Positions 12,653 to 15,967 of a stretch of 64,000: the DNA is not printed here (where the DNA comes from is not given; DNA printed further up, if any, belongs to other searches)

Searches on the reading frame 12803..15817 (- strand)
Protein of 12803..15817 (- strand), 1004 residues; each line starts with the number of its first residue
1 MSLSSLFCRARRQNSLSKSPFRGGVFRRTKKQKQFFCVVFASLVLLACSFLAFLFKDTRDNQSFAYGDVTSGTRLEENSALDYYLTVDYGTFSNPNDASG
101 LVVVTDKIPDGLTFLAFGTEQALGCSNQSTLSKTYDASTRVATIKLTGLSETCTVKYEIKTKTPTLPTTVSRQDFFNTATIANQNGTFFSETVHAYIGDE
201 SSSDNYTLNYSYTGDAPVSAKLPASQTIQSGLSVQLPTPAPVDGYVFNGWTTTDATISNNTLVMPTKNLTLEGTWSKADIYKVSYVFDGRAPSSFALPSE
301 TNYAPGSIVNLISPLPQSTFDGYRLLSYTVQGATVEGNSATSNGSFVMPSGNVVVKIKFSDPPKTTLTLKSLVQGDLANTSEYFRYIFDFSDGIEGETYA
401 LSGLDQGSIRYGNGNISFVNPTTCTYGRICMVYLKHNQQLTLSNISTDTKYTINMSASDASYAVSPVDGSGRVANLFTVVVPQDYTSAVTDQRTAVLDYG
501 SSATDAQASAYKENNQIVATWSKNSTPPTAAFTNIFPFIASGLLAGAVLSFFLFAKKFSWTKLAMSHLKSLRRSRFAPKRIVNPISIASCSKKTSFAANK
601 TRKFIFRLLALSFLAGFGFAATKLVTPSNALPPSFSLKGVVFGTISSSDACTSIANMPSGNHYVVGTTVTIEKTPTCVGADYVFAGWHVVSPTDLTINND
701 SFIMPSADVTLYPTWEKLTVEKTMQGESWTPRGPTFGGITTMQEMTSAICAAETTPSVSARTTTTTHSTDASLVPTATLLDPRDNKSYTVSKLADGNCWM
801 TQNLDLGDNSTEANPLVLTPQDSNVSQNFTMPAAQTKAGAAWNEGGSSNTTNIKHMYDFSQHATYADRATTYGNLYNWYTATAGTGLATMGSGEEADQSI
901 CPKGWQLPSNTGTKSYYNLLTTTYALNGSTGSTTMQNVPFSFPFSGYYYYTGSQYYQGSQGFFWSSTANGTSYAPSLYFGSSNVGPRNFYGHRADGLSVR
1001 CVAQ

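Call 12: search_protein_families(library=pfam, proteins=[window:12803-15817:-], max_evalue=0.01)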
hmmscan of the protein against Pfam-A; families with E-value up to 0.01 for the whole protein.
window:12803-15817:- (1004 aa): 5 families
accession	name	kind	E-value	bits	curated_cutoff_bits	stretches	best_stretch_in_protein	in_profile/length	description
PF18998.6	Flg_new_2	-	4.1e-16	59.2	23.6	3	208-277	3-71/73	Divergent InlB B-repeat domain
PF09603.15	Fib_succ_major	-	5.8e-13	50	33.9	1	796-1002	5-186/187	Fibrobacter succinogenes major domain (Fib_succ_major)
PF09479.16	Flg_new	-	4.5e-07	30.3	27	1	206-271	1-62/65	Listeria-Bacteroides repeat domain (List_Bact_rpt)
PF24547.1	DUF7601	-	3.9e-05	24.6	27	1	366-464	2-92/116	Domain of unknown function (DUF7601)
PF18655.7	SHIRT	-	0.0025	18.9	22.4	0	218-276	22-80/82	SHIRT domain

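Call 59: search_protein_families(library=ncbifam, proteins=[window:12803-15817:-], max_evalue=0.01)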
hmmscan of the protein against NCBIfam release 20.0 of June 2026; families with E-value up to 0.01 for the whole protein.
window:12803-15817:- (1004 aa): 2 families
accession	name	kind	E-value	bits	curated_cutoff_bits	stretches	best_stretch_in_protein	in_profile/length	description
TIGR02145.1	Fib_succ_major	domain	5.3e-17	63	41.65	1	860-1003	31-175/176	FISUMP domain-containing protein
TIGR02543.1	List_Bact_rpt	repeat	4.3e-06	27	20.95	1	243-277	4-42/44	TIGR02543 family repeat protein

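Call 64: list_cluster_members(proteins=[P0125, P0001, window:12803-15817:-, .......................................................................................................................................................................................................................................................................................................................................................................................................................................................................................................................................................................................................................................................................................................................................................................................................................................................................])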
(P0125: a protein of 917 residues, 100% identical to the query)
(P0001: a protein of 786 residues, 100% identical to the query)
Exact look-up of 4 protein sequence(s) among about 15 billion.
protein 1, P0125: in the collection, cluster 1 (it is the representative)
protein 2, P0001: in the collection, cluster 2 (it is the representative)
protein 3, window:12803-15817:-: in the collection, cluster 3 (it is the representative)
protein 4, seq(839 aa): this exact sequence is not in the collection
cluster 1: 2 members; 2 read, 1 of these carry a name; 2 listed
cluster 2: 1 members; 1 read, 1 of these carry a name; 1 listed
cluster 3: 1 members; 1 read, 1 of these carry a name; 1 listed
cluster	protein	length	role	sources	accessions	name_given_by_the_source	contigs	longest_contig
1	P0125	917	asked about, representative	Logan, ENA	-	-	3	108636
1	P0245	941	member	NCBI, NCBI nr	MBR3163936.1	hypothetical protein IKF15_01360 [Candidatus Saccharibacteria bacterium] | hypothetical protein [Candidatus Saccharibacteria bacterium]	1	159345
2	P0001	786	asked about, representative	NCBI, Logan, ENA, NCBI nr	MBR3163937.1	InlB B-repeat-containing protein [Candidatus Saccharibacteria bacterium]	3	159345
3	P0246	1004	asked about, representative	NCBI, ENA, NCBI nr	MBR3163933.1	InlB B-repeat-containing protein [Candidatus Saccharibacteria bacterium]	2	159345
